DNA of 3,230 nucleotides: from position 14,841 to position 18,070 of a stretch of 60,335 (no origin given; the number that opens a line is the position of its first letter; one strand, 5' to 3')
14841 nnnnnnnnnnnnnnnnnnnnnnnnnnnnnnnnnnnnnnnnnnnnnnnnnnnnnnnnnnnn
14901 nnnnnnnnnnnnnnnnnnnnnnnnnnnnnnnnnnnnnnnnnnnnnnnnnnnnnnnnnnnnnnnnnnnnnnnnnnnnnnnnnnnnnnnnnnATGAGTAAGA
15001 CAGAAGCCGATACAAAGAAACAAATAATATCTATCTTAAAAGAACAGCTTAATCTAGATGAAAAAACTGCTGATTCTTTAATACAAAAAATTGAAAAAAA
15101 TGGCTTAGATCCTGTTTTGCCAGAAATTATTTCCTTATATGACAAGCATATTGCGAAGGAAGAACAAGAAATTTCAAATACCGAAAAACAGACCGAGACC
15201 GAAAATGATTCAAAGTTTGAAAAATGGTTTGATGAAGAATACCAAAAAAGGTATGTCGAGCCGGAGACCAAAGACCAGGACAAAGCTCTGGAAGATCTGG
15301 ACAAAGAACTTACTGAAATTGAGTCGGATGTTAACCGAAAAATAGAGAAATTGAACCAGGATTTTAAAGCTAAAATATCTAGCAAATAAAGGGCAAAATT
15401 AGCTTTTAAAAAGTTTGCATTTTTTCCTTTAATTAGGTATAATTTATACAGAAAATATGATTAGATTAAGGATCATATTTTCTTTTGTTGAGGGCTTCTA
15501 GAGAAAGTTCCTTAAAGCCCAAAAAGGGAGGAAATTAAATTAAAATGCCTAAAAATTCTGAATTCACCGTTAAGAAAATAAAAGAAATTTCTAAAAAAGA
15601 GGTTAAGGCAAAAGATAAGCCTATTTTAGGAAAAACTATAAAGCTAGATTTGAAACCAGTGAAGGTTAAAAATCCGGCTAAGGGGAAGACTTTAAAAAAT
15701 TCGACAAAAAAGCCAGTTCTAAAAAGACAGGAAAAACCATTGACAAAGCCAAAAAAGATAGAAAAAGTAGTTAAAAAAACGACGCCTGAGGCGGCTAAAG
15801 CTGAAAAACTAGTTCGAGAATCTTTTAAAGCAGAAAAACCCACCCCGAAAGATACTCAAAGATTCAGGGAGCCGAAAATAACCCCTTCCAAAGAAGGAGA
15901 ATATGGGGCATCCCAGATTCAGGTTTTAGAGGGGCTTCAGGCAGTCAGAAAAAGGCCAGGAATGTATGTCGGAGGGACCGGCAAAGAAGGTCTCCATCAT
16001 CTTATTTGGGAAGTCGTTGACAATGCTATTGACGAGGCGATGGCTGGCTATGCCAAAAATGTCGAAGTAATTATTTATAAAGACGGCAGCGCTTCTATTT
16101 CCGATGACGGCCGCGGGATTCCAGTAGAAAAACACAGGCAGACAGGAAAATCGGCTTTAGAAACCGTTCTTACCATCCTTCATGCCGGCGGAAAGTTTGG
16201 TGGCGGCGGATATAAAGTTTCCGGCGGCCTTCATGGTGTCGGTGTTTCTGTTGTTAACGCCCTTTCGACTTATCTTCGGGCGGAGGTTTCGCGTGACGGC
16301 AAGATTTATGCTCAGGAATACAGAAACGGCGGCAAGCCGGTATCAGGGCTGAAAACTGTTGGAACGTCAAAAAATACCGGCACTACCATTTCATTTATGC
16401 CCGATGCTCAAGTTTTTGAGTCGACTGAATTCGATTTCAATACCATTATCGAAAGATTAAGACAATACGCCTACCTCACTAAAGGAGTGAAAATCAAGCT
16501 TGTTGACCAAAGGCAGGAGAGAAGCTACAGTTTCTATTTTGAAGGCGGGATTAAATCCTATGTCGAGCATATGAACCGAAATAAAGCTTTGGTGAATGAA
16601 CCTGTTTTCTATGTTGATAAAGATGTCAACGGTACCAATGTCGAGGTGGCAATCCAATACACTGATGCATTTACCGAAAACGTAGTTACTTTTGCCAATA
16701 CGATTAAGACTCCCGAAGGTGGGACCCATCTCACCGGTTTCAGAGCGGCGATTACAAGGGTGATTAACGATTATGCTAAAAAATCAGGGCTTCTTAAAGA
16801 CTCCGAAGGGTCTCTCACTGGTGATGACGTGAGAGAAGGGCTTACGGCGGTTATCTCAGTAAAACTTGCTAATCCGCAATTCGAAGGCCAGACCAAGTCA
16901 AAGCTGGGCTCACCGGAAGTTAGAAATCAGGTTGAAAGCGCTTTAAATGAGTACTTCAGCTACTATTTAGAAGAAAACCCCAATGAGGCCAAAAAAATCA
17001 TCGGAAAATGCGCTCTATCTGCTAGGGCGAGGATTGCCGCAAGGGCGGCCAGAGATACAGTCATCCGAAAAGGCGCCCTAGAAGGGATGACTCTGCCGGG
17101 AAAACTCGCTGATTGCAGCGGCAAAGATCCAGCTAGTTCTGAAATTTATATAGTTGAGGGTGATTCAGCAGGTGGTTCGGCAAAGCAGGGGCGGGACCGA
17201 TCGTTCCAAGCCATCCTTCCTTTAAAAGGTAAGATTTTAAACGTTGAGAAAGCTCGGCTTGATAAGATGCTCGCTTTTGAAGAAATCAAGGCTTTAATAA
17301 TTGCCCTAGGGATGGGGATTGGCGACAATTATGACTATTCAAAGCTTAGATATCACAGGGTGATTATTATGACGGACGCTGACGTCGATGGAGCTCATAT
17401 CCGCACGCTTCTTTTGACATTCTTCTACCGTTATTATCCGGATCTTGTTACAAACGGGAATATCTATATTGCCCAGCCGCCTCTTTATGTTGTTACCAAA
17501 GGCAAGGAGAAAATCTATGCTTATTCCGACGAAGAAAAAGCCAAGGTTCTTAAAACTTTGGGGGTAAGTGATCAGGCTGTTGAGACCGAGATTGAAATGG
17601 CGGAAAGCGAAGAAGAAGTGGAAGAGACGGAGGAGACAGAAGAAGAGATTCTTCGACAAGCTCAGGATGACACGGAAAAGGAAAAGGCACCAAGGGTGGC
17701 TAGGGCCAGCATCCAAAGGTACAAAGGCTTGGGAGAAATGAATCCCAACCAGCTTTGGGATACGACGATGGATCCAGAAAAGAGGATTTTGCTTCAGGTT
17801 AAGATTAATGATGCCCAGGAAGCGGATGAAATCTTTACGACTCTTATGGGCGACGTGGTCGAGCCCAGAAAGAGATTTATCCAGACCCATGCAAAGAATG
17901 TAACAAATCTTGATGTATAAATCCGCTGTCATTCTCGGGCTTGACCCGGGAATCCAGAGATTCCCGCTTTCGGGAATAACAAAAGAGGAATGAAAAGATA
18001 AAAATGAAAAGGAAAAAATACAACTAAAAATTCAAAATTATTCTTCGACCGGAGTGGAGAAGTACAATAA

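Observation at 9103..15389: Operon of an orphan TraD/VirD4-like membrane ATPase, a 979-aa coiled-coil protein and two acidic proteins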

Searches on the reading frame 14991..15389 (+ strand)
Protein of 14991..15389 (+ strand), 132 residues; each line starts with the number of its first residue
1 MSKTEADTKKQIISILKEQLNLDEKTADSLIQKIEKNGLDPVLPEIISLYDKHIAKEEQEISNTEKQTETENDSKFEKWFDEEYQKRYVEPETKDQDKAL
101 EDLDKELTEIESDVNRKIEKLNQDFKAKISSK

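Call 3: search_protein_families(library=pfam, proteins=[window:14991-15389:+], max_evalue=1)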
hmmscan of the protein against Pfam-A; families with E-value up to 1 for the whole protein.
window:14991-15389:+ (132 aa): 7 families
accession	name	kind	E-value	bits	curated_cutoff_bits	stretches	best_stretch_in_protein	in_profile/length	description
PF12128.14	DUF3584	-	0.0025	15.8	31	1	25-128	746-851/1191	Protein of unknown function (DUF3584)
PF09236.15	AHSP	-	0.066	14.1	27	1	83-115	46-78/87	Alpha-haemoglobin stabilising protein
PF17701.6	DUF5547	-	0.073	13.4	25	1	20-63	46-87/122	Family of unknown function (DUF5547)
PF13618.11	Gluconate_2-dh3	-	0.18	12.6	23.4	1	74-109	53-88/135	Gluconate 2-dehydrogenase subunit 3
PF14070.11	YjfB_motility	-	0.19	12.2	27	1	13-42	19-49/57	Putative motility protein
PF21267.3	UBAP-1_UBA2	-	0.21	11.9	27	1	94-103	27-36/39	Ubiquitin-associated protein 1, UBA2 domain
PF06148.17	COG2_N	-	0.47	11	24.3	1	86-124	16-53/75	COG2 N-terminal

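Call 4: search_protein_families(library=ncbifam, proteins=[window:14991-15389:+], max_evalue=1)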
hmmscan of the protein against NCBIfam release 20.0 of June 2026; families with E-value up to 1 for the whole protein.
window:14991-15389:+ (132 aa): 5 families
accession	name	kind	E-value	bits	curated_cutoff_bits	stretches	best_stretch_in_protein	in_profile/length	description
TIGR01913.1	bet_lambda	equivalog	0.013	15.4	76.95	1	3-58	9-67/188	phage recombination protein Bet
NF004434.0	PRK05771.3-3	equivalog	0.16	10.3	777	1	85-123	76-114/686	V-type ATP synthase subunit I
TIGR02712.1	urea_carbox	equivalog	0.27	8.8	1303.85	1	49-130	1076-1155/1201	urea carboxylase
NF003210.0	PRK04172.1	equivalog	0.38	9.5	350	1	7-123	85-204/496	phenylalanine--tRNA ligase subunit alpha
NF041559.1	BTH_I2691_fam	subfamily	0.6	8.5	150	1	11-127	305-400/858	T6SS effector BTH_I2691 family protein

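Call 5: search_protein_families(library=padloc, proteins=[window:14991-15389:+], max_evalue=1)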
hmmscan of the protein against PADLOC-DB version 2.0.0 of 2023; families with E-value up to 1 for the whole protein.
window:14991-15389:+ (132 aa): 3 families
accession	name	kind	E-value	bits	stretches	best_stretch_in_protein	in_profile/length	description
PDLC00125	GajB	-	0.00068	16.5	1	30-132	84-182/669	UrvD helicase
PDLC03841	LeoBC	-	0.04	11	1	9-130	310-439/601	-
PDLC01016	Csm3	-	0.096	11.1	1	28-122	88-171/189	Csm3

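Call 103: find_homologous_proteins(query=A2, max_evalue=0.001)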
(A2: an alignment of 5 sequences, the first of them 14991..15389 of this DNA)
Query A2 (5 sequences) (132 aa, profile of the alignment): 5 proteins with E <= 0.001 among 8000 candidates.
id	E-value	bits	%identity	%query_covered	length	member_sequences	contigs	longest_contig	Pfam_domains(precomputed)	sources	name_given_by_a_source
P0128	1.5e-46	176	100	100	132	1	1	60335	-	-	-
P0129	6.1e-44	167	78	100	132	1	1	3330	-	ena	-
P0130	1.2e-37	147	32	85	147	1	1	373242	-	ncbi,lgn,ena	-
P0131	2.7e-36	143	32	17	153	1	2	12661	-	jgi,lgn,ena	-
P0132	2.2e-25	107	22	88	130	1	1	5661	-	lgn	-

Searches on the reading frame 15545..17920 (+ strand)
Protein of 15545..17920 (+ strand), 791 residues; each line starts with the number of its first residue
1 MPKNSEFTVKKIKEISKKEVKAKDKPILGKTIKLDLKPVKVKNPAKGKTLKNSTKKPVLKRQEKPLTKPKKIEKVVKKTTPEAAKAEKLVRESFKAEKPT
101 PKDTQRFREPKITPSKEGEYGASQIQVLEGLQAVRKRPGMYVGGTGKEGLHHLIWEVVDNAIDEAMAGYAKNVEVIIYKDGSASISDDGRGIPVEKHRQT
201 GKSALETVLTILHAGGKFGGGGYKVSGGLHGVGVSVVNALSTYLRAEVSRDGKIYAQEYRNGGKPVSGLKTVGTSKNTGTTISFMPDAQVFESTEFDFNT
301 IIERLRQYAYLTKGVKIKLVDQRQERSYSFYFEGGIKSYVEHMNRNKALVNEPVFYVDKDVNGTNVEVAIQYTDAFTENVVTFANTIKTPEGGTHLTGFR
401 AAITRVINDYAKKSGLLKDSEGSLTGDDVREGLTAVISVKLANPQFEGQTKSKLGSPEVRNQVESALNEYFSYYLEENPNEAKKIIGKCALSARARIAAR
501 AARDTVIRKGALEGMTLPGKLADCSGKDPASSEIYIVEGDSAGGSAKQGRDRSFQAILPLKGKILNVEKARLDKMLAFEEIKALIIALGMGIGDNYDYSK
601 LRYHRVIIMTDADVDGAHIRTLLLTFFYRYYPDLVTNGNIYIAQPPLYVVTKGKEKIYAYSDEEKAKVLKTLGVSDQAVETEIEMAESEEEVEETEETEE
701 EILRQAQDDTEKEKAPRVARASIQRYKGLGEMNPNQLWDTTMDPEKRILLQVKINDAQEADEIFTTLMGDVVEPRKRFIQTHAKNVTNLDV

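Call 104: search_protein_families(library=pfam, proteins=[window:15545-17920:+], max_evalue=0.001)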
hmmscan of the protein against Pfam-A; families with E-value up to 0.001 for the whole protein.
window:15545-17920:+ (791 aa): 4 families
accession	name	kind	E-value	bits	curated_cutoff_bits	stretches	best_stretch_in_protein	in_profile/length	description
PF00204.31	DNA_gyraseB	-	4e-61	205.9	27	1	335-504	1-172/173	DNA gyrase B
PF00986.26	DNA_gyraseB_C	-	2.3e-31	108.2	29.8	1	721-780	4-63/63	DNA gyrase B subunit, carboxyl terminus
PF01751.28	Toprim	-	4.8e-20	72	23.1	1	533-644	1-95/96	Toprim domain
PF02518.31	HATPase_c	-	5.2e-15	56.3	26.4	1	148-287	4-108/111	Histidine kinase-, DNA gyrase B-, and HSP90-like ATPase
